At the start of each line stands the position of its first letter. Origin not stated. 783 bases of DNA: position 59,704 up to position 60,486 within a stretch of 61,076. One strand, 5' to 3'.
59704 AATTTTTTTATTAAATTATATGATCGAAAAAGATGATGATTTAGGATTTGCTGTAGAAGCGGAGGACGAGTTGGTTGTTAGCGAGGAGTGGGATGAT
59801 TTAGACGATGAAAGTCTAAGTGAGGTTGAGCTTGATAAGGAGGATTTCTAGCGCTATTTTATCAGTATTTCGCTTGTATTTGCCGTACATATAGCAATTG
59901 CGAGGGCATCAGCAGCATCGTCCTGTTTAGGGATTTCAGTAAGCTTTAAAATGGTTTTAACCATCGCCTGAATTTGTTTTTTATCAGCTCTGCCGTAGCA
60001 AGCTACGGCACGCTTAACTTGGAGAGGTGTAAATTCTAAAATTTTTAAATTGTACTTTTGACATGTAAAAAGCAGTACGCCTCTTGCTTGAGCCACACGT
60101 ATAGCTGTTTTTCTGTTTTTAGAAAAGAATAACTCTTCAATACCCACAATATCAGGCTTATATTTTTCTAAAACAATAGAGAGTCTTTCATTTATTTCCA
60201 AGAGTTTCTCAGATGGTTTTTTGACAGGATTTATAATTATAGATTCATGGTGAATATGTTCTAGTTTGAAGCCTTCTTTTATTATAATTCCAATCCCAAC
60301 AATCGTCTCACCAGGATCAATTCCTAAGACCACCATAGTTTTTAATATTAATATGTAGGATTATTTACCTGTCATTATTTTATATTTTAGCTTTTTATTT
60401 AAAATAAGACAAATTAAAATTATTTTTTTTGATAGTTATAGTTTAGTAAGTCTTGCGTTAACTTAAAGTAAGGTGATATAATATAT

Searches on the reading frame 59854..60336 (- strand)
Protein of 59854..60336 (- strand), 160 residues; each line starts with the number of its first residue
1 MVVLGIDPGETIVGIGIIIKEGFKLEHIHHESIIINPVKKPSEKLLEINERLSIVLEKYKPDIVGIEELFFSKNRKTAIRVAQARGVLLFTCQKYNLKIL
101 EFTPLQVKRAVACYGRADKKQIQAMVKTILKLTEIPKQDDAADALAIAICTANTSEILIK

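Call 9: search_protein_families(library=pfam, proteins=[window:59854-60336:-], max_evalue=0.01)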
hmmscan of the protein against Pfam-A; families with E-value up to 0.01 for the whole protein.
window:59854-60336:- (160 aa): 2 families
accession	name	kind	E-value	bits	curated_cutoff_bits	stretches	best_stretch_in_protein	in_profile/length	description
PF02075.23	RuvC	-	3.4e-44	150.8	22.2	1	3-150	1-147/148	Crossover junction endodeoxyribonuclease RuvC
PF07066.17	DUF3882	-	0.0025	18.2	22.1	1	31-150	34-155/162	Lactococcus phage M3 protein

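Call 59: find_encoding_contigs(protein=window:59854-60336:-, flank=10000, max_places=2)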
Protein window:59854-60336:- (160 aa): 8 contigs read that carry it; 2 places shown.
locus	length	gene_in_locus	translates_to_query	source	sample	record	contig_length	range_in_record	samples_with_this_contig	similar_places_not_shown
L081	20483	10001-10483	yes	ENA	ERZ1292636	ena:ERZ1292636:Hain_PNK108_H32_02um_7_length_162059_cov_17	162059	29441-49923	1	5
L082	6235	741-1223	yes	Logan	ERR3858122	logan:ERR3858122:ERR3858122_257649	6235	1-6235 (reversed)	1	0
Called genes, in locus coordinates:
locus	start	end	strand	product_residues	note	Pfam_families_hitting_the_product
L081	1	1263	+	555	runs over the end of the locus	PF00437:T2SSE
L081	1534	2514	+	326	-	PF05496:RuvB_N, PF06068:TIP49 (faint), PF00004:AAA, PF07728:AAA_5, PF13173:AAA_14 (faint), PF17864:AAA_lid_4, PF05491:WHD_RuvB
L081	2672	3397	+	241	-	PF20772:TACO1_YebC_N, PF01709:Transcrip_reg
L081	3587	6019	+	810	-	PF00989:PAS (faint), PF13188:PAS_8 (weak), PF13426:PAS_9 (weak), PF00512:HisKA, PF02518:HATPase_c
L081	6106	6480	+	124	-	PF00072:Response_reg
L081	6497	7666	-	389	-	PF02743:dCache_1, PF22673:MCP-like_PDC_1 (faint)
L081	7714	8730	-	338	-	PF04392:ABC_sub_bind, PF13458:Peripla_BP_6 (weak)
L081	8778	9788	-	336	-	PF04392:ABC_sub_bind, PF13458:Peripla_BP_6 (weak)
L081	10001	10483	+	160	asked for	PF02075:RuvC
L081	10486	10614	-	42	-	-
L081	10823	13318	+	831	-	PF00912:Transgly, PF00905:Transpeptidase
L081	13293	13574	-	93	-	-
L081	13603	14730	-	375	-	PF00712:DNA_pol3_beta, PF02767:DNA_pol3_beta_2, PF02768:DNA_pol3_beta_3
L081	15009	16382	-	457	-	PF11638:DnaA_N, PF00004:AAA (faint), PF00308:Bac_DnaA, PF01695:IstB_IS21, PF08299:Bac_DnaA_C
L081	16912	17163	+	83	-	PF00825:Ribonuclease_P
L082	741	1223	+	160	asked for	PF02075:RuvC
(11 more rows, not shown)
